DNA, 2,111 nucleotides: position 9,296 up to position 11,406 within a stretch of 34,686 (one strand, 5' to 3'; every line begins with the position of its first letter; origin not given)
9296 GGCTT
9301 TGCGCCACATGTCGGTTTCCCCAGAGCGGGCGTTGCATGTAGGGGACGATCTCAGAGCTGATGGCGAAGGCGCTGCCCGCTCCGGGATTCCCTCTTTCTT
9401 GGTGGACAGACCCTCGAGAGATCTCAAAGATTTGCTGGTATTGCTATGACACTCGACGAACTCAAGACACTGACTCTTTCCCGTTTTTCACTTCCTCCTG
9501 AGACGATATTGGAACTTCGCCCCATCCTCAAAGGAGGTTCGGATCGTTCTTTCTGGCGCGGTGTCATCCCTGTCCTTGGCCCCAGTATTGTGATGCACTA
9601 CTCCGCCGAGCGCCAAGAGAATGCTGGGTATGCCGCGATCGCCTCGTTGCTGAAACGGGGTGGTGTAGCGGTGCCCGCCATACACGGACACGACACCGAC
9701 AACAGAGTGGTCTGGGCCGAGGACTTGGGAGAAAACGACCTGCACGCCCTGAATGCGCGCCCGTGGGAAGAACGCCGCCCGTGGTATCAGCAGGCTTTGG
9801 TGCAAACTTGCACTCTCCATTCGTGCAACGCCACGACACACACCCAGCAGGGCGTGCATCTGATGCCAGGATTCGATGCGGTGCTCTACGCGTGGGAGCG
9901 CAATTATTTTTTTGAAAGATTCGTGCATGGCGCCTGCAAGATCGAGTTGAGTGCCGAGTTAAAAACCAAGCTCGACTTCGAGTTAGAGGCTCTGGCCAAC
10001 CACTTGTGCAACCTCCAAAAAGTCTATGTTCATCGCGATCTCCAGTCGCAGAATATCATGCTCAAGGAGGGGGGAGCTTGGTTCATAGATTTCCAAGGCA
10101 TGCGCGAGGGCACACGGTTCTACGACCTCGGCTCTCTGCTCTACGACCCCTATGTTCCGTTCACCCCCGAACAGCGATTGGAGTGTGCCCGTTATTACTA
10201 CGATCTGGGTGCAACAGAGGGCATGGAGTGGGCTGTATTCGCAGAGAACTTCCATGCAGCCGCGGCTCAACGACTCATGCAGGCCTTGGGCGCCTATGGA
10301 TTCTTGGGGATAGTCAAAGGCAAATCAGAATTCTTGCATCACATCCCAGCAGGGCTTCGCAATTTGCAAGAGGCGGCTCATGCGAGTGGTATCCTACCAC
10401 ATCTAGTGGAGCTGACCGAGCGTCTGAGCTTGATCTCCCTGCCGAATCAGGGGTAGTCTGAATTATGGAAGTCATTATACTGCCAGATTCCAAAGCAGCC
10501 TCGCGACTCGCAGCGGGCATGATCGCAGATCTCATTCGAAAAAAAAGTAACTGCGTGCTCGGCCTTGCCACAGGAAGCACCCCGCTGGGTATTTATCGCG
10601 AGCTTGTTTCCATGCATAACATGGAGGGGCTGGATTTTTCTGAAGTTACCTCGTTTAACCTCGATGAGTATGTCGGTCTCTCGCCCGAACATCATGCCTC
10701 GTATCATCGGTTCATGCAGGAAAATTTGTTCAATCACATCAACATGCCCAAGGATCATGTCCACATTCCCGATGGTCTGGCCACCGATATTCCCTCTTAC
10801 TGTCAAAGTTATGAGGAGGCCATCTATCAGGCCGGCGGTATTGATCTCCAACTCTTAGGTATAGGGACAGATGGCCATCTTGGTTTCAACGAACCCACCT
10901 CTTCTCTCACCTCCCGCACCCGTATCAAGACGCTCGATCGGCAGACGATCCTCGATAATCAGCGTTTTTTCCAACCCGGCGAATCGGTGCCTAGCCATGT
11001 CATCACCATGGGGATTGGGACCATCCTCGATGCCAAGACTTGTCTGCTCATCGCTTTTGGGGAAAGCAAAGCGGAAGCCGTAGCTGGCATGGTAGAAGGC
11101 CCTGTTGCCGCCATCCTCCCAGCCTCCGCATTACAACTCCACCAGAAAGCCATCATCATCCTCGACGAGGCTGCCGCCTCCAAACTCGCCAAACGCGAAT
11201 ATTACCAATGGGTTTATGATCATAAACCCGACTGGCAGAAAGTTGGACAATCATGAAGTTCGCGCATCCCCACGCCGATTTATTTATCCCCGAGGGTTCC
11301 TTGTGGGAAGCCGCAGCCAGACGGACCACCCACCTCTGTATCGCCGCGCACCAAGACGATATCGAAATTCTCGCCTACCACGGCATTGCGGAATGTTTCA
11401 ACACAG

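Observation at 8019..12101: Compact murU-HAD-amgK-nagB-PIG-L operon: MurNAc/GlcNAc salvage with a PIG-L deacetylase at the nagA position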

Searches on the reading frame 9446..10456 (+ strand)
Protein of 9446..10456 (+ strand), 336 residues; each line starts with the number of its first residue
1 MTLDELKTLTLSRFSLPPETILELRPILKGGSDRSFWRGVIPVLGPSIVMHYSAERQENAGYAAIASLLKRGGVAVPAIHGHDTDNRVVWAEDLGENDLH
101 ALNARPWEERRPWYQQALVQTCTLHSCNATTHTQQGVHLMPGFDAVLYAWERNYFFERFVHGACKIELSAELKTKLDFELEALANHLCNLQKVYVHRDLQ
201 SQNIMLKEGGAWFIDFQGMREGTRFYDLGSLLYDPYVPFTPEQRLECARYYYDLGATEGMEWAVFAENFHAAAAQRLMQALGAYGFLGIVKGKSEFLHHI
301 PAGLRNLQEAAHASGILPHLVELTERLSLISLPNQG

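Call 3: search_protein_families(library=pfam, proteins=[window:9446-10456:+], max_evalue=0.01)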
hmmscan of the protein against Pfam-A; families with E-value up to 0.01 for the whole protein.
window:9446-10456:+ (336 aa): 4 families
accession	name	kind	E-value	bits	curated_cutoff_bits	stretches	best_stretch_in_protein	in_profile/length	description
PF01636.29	APH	-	2.2e-20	73.9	23.2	1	24-255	2-231/239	Phosphotransferase enzyme family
PF19974.5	TCAD9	-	7e-05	22.6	40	1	193-229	298-335/429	Ternary complex associated domain 9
PF01163.29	RIO1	-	0.0047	17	22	0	189-217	115-149/187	RIO domain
PF02958.26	EcKL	-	0.0099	15.7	22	0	172-233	195-262/294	Ecdysteroid kinase-like family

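Call 4: search_protein_families(library=ncbifam, proteins=[window:9446-10456:+], max_evalue=0.01)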
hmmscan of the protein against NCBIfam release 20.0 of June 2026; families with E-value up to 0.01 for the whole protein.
window:9446-10456:+ (336 aa): 6 families
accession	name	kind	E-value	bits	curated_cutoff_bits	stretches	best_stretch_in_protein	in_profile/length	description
NF045759.1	NamurgluKinAmgK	equivalog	2.8e-23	82.6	550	1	34-322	32-317/324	N-acetylmuramate/N-acetylglucosamine kinase AmgK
NF045698.1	MurGlcNAcKinAmgK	equivalog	2.2e-14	53.5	500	1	60-310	82-337/360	N-acetylmuramate/N-acetylglucosamine kinase AmgK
TIGR02906.1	spore_CotS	subfamily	1.4e-05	24.2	172.7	1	192-232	188-228/314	CotS family spore coat protein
TIGR03724.2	arch_bud32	equivalog_domain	0.00017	21.2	125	0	181-216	92-128/193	KEOPS complex kinase/ATPase Bud32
TIGR02172.1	Fb_sc_TIGR02172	paralog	0.0012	18.7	228.2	1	192-233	153-194/226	TIGR02172 family protein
NF038156.1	lant_syn_V_LxmK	equivalog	0.0064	15.6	315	1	70-231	69-230/347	class V lanthionine synthetase subunit LxmK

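Call 14: search_solved_structures(query=window:9446-10456:+, max_evalue=0.01, show_alignments=1)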
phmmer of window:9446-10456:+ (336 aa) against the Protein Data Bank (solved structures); distinct sequences matched with E-value up to 0.01: 1.
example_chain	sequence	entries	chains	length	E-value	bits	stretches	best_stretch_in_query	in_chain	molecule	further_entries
3csv_A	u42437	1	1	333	7.9e-11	44.8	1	26-307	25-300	Aminoglycoside phosphotransferase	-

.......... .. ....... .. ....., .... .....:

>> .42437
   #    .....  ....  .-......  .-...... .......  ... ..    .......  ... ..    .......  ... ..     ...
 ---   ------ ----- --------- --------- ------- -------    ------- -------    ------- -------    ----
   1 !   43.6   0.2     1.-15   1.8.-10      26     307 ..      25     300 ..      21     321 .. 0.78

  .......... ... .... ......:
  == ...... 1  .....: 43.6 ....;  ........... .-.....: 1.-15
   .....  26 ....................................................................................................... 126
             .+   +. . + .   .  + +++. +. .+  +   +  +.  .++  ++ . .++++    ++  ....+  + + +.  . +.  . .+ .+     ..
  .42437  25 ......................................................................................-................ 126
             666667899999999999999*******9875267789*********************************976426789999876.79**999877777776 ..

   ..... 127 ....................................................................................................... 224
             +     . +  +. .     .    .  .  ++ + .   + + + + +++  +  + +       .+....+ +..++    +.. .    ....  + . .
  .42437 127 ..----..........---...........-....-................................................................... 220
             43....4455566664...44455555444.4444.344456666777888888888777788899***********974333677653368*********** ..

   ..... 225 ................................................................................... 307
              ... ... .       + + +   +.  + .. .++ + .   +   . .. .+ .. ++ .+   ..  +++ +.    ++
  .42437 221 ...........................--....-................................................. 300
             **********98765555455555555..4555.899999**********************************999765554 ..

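Call 41: find_homologous_proteins(query=window:9446-10456:+, max_evalue=0.001)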
Query window:9446-10456:+ (336 aa): 6158 proteins with E <= 0.001 among 8000 candidates; the best 120 are listed.
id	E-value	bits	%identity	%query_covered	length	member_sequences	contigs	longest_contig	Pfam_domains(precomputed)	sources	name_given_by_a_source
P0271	6.7e-230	780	100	100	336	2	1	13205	PF01636.30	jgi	-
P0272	1.3e-108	381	55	97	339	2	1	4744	PF01636.30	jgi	-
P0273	3.6e-101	357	54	97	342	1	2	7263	PF01636.30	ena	-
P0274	2.5e-99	351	54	96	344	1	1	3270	PF01636.30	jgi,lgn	jgi:hypothetical protein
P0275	1.3e-96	342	56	92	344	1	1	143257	PF19974.6,PF01636.30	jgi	jgi:aminoglycoside/choline kinase family phosphotransferase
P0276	3.1e-96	340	50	97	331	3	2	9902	PF01163.29,PF01636.30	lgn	-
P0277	1.5e-95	338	54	93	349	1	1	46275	PF19974.6,PF02958.27,PF01163.29,PF01636.30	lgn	-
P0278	2.6e-91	324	53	91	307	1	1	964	PF02958.27,PF01636.30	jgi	jgi:N-acetylmuramate 1-kinase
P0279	6.2e-91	323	48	97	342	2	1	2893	PF01636.30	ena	-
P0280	1.7e-89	318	51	92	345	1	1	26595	PF02958.27,PF01636.30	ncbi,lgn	ncbi:MAG: aminoglycoside phosphotransferase family protein [Verrucomicrobiota bacterium]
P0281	2.1e-89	318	50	95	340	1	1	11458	PF02958.27,PF01163.29,PF01636.30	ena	-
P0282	4.9e-89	317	48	97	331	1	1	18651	PF02958.27,PF01636.30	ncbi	ncbi:MAG: phosphotransferase [bacterium]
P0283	5.4e-89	317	49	97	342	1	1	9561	PF19974.6,PF02958.27,PF01636.30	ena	-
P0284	1.1e-88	316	52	90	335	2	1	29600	PF01636.30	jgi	jgi:aminoglycoside/choline kinase family phosphotransferase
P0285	1.1e-88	316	51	89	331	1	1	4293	PF02958.27,PF01636.30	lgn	-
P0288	1.1e-85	306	49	92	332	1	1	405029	PF01633.27,PF02958.27,PF01636.30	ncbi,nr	ncbi:MAG: phosphotransferase [Verrucomicrobiae bacterium]|nr:phosphotransferase [Verrucomicrobiae ba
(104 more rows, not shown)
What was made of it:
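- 9446..10456 (+): AmgK-like anomeric sugar kinase (APH fold). Some homologues are named N-acetylmuramate 1-kinase by JGI, and many are fused to an NTP_transferase domain (call 41).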

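Call 42: find_encoding_contigs(protein=P0275, flank=7000, max_places=1)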
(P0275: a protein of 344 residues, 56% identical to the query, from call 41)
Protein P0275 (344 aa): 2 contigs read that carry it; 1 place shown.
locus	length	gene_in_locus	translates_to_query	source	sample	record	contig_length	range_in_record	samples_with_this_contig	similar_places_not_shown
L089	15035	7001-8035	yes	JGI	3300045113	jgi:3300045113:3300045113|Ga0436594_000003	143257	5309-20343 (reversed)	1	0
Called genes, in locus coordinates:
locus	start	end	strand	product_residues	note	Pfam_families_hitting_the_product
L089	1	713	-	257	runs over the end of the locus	PF00398:RrnaAD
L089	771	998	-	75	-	-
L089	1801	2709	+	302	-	PF00487:FA_desaturase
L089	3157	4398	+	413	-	PF13173:AAA_14, PF13635:DUF4143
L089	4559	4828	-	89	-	PF00886:Ribosomal_S16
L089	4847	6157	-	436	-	PF02881:SRP54_N, PF13401:AAA_22 (weak), PF00448:SRP54, PF01656:CbiA (weak), PF20720:nSTAND3 (faint), PF02978:SRP_SPB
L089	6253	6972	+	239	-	PF00483:NTP_transferase, PF12804:NTP_transf_3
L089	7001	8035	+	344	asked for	PF01636:APH, PF19974:TCAD9 (weak)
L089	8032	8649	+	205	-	PF01625:PMSR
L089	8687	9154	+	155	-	-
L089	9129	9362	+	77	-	-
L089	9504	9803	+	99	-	-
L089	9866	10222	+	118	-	PF14106:DUF4279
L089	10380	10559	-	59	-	-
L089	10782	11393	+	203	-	-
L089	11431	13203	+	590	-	PF00939:Na_sulph_symp (weak), PF03600:CitMHS, PF02080:TrkA_C, PF00939:Na_sulph_symp, PF03600:CitMHS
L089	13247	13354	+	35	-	-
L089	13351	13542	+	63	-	-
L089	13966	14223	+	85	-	-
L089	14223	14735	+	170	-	PF06414:Zeta_toxin, PF13671:AAA_33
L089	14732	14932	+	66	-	-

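Call 43: find_encoding_contigs(protein=P0288, flank=7000, max_places=1)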
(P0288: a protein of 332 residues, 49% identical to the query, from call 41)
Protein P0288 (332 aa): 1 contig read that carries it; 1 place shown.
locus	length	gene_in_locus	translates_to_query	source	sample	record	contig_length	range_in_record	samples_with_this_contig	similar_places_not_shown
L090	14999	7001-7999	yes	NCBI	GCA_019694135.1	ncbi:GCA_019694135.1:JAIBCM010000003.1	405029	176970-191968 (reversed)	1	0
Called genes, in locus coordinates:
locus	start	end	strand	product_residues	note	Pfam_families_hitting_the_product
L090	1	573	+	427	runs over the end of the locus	PF00275:EPSP_synthase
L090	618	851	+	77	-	PF22180:RH3_dom, PF20605:Antitox_RHH (weak)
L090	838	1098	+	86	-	PF05016:ParE_toxin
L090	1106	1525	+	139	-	PF01894:YjbQ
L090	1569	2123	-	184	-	PF03938:OmpH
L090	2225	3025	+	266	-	PF02649:GCHY-1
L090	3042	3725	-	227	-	PF03734:YkuD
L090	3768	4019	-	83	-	PF13083:KH_KhpA-B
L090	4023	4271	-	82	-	PF00886:Ribosomal_S16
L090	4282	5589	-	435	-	PF02881:SRP54_N, PF13401:AAA_22, PF00448:SRP54, PF01656:CbiA (weak), PF20720:nSTAND3 (faint), PF02978:SRP_SPB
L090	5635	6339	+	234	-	PF00483:NTP_transferase, PF12804:NTP_transf_3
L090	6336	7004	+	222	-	PF00702:Hydrolase, PF13419:HAD_2, PF13242:Hydrolase_like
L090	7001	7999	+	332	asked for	PF01636:APH, PF01633:Choline_kinase (weak), PF02958:EcKL (weak)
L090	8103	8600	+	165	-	PF05974:DUF892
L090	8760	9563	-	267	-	PF01471:PG_binding_1 (weak), PF16754:Pesticin (weak)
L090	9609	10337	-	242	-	-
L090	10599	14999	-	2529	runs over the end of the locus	PF03534:SpvB, PF13517:FG-GAP_3 (weak), PF12256:TcdB_toxin_midN, PF13517:FG-GAP_3 (weak), PF12255:TcdB_toxin_midC, PF05593:RHS_repeat (faint)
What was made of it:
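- The same position beside ffh is seen in L089 and L090 (calls 42, 43).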

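Call 44: find_encoding_contigs(protein=P0277, flank=7000, max_places=1)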
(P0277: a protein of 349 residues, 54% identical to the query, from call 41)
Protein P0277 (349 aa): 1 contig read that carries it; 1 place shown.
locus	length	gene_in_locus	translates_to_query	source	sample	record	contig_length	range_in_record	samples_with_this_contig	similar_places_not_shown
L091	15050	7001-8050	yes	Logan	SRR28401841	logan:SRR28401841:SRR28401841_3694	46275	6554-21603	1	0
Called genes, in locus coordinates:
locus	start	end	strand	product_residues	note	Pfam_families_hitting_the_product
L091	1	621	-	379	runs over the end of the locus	-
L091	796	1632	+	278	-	PF00149:Metallophos (weak)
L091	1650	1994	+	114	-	PF01197:Ribosomal_L31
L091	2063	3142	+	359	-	PF03462:PCRF, PF00472:RF-1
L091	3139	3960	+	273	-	PF17827:PrmC_N, PF06325:PrmA, PF13489:Methyltransf_23 (faint), PF05175:MTS, PF13847:Methyltransf_31, PF08241:Methyltransf_11 (weak), PF08242:Methyltransf_12 (weak), PF13649:Methyltransf_25, +1 more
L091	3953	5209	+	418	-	PF00275:EPSP_synthase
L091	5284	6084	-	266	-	-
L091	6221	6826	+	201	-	PF00483:NTP_transferase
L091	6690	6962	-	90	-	-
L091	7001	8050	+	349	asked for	PF01636:APH, PF01163:RIO1 (faint), PF02958:EcKL (weak), PF19974:TCAD9 (weak)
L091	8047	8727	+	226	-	PF00753:Lactamase_B, PF13483:Lactamase_B_3, PF12706:Lactamase_B_2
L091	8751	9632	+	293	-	-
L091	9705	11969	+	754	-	PF12705:PDDEXK_1 (weak), PF00270:DEAD (faint), PF06733:DEAD_2, PF13307:Helicase_C_2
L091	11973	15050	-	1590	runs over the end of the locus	-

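Call 46: find_related_loci(query=A3, collection=metagenome_contigs, flank=6000)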
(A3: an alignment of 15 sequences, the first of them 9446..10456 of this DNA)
Query A3 (336 aa) in metagenome_contigs; peptide patterns used: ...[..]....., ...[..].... (x = any residue, [..] = any of these).
600 stretches matched a pattern (row limit reached: there are more); 546 encode a relative of the query (tblastn E <= 1e-3); the best 80 are kept; 80 distinct loci.
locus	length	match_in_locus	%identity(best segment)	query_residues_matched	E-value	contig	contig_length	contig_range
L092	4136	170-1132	45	5-326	3e-83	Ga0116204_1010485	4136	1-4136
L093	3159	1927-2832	49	22-324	3e-83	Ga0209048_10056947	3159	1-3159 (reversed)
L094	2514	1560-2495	47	7-324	1e-84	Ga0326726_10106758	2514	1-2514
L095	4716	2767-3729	44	4-325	1e-81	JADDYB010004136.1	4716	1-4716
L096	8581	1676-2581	46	22-324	2e-81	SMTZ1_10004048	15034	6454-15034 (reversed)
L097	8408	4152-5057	46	22-324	3e-81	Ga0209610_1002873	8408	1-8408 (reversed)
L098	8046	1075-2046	44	22-324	1e-80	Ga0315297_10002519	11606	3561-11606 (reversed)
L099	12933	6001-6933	46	22-335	1e-80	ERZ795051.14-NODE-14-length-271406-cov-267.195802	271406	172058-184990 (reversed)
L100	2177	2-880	48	26-320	1e-82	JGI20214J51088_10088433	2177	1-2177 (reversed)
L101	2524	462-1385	46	16-324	1e-81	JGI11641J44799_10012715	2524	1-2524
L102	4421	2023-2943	46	16-323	1e-79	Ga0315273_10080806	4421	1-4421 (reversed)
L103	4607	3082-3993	47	22-326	2e-79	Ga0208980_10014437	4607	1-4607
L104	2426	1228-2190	47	5-326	1e-81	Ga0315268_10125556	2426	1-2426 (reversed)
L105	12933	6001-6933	46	22-335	4e-79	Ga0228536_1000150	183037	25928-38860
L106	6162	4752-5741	44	5-333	5e-79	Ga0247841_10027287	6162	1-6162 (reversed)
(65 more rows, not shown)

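Call 106: find_encoding_contigs(protein=P0272, flank=5000, max_places=1)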
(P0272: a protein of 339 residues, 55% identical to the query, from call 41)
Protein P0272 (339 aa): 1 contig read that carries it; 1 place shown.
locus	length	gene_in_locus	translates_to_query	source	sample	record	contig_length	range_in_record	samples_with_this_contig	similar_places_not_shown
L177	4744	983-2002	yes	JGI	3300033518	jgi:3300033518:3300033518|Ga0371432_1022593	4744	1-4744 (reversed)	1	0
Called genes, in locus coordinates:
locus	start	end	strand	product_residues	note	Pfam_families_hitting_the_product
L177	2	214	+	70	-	?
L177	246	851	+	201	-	PF00889:EF_TS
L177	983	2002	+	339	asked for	PF01636:APH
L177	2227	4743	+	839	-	?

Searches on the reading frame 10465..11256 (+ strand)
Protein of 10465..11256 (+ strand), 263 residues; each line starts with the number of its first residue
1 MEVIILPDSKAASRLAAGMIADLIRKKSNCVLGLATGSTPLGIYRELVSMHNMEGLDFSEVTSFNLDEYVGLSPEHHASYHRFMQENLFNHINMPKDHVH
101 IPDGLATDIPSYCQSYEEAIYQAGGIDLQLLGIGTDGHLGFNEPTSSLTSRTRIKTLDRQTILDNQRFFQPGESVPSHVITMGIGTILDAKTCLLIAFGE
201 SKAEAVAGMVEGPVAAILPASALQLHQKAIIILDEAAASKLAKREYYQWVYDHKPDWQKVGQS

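Call 3: search_protein_families(library=pfam, proteins=[window:10465-11256:+], max_evalue=0.01)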
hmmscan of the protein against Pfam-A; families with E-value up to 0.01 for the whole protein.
window:10465-11256:+ (263 aa): 2 families
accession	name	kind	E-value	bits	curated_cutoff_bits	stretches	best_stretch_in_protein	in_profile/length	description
PF01182.26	Glucosamine_iso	-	2e-23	83.9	27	1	11-228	9-221/225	Glucosamine-6-phosphate isomerases/6-phosphogluconolactonase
PF04198.19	Sugar-bind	-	0.0035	17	27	0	176-215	203-242/257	Putative sugar-binding domain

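Call 4: search_protein_families(library=ncbifam, proteins=[window:10465-11256:+], max_evalue=0.01)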
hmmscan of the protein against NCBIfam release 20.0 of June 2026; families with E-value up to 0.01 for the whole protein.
window:10465-11256:+ (263 aa): 8 families
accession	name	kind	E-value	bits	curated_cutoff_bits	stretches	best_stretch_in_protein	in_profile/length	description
NF001684.0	PRK00443.1-4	subfamily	1e-113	379.1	326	1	1-259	1-259/260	glucosamine-6-phosphate deaminase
TIGR00502.1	nagB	equivalog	4.7e-91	304.7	236.9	1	1-243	1-249/259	glucosamine-6-phosphate deaminase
NF002557.0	PRK02122.1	subfamily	2.5e-82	277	384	1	3-249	31-282/653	glucosamine-6-phosphate deaminase-like protein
NF001685.0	PRK00443.1-5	equivalog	4.8e-64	216.2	513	1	29-242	34-248/266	glucosamine-6-phosphate deaminase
NF001682.0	PRK00443.1-1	equivalog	1.7e-61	207.9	528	1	16-239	16-232/262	glucosamine-6-phosphate deaminase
NF007291.0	PRK09762.1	equivalog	5.2e-42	144.1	271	1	7-235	10-235/236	galactosamine-6-phosphate isomerase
NF009022.0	PRK12358.1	equivalog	1.3e-35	123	247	1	1-242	1-238/239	glucosamine-6-phosphate deaminase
TIGR01198.1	pgl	equivalog_domain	6.1e-22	78.3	124.45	1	15-241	15-234/234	6-phosphogluconolactonase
